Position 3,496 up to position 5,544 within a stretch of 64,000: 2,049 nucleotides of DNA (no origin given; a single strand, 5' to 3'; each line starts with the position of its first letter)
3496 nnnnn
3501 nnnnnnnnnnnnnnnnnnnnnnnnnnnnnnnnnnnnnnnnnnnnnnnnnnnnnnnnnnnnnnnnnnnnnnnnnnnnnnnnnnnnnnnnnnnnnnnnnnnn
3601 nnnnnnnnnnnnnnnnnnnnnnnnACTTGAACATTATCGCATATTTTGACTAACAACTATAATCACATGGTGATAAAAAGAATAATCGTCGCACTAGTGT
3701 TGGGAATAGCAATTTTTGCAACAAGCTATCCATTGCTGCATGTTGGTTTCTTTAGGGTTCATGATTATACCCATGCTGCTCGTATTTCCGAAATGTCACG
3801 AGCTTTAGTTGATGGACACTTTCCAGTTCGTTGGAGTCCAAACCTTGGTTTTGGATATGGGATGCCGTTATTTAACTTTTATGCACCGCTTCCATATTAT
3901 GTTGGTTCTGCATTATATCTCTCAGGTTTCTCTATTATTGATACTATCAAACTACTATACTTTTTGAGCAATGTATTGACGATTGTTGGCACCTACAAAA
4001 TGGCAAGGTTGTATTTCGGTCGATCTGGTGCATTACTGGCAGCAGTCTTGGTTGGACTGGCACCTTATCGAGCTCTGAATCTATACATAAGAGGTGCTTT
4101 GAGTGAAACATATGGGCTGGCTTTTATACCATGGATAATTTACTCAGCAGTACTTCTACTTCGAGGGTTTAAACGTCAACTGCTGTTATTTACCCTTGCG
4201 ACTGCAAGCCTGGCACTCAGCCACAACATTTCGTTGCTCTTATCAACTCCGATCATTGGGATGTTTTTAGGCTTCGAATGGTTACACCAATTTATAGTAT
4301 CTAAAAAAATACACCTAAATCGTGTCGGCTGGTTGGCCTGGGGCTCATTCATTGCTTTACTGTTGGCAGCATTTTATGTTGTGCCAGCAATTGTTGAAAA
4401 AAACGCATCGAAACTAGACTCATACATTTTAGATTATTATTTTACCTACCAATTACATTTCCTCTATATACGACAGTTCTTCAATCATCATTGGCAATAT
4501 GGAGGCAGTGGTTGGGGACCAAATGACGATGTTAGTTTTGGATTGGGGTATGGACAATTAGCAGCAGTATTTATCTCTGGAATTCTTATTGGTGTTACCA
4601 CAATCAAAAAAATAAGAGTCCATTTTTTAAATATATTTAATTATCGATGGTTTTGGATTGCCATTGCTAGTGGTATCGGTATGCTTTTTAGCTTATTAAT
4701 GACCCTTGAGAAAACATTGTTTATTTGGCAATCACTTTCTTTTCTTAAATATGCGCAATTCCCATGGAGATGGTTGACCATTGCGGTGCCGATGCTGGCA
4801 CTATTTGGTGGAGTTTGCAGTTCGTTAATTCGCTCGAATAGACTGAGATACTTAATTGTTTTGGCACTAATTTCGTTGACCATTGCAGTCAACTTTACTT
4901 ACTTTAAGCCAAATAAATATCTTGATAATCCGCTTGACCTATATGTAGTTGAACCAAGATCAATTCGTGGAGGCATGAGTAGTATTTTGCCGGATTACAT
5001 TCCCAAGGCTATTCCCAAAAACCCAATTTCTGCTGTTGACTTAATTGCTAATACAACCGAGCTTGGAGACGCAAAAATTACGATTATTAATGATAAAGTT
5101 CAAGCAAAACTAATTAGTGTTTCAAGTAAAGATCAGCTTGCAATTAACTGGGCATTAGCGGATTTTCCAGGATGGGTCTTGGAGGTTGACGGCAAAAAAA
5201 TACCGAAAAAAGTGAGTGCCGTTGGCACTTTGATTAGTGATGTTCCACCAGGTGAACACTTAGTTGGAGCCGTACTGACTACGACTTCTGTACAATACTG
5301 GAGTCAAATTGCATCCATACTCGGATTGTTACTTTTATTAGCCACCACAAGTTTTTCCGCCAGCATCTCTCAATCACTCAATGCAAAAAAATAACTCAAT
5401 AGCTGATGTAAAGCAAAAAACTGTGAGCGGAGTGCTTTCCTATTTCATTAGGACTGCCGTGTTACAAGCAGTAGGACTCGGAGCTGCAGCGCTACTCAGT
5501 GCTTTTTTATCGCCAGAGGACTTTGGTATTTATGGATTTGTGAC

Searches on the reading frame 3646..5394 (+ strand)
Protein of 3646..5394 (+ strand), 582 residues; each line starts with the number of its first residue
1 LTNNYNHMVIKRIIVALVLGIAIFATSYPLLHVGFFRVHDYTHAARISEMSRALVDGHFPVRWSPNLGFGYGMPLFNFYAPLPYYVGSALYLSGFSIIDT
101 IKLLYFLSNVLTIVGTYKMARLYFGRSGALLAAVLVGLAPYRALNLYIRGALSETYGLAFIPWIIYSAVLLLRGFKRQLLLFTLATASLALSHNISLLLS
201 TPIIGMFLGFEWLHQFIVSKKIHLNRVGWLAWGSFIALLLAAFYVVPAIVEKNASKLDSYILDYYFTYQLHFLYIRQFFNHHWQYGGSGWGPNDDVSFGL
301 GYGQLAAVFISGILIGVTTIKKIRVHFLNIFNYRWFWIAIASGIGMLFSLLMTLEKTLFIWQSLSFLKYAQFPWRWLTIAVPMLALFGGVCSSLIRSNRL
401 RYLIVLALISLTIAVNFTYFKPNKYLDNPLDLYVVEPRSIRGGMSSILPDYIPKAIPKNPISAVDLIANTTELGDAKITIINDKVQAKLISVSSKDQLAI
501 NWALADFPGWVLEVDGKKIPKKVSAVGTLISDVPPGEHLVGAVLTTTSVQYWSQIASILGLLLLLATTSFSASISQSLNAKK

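Call 4: search_protein_families(library=pfam, proteins=[window:3646-5394:+], max_evalue=0.01)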
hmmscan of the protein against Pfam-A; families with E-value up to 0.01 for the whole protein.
window:3646-5394:+ (582 aa): 1 family
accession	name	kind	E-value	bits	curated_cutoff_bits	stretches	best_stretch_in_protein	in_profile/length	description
PF10131.15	PTPS_related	-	2.5e-08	33.3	26.4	1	76-423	1-313/621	6-pyruvoyl-tetrahydropterin synthase related domain; membrane protein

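Call 7: search_protein_families(library=ncbifam, proteins=[window:3646-5394:+], max_evalue=0.1)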
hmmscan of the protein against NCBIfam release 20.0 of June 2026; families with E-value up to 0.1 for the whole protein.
window:3646-5394:+ (582 aa): 0 families
